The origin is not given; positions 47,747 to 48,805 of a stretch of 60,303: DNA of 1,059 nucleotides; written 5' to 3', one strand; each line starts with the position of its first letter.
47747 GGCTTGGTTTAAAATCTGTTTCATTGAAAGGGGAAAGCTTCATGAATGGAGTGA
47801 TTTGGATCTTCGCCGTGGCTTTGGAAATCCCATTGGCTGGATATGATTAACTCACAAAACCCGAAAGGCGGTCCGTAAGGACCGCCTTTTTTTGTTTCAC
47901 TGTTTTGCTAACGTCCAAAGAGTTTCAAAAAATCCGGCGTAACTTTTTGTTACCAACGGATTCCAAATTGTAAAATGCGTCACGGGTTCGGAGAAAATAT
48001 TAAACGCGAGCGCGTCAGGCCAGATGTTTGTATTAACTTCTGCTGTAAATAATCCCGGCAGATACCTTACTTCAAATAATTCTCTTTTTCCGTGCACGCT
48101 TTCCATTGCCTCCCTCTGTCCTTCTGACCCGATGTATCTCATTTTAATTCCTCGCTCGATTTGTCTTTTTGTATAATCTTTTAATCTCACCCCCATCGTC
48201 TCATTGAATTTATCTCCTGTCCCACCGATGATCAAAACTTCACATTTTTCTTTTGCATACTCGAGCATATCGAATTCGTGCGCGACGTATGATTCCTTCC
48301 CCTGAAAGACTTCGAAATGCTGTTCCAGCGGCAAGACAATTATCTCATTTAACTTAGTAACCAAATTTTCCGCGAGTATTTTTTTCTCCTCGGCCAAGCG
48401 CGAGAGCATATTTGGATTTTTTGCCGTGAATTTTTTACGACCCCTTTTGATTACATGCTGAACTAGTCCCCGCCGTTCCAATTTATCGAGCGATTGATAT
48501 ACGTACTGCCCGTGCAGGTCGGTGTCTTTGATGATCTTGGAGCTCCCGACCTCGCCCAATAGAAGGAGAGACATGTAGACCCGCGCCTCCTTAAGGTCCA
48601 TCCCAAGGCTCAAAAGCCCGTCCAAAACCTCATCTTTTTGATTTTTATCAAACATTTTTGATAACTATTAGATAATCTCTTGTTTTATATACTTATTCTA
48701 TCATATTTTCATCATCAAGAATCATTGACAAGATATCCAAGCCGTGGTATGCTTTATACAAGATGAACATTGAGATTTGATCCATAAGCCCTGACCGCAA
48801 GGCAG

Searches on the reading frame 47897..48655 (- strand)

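Call 71: search_protein_families(library=pfam, max_evalue=0.001, proteins=[window:47897-48655:-])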
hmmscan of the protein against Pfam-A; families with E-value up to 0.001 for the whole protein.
window:47897-48655:- (252 aa): 1 family
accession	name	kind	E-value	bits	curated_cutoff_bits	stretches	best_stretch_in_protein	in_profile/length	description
PF01978.25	TrmB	-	1.8e-09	37.7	25.6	1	16-81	3-67/68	Sugar-specific transcriptional regulator TrmB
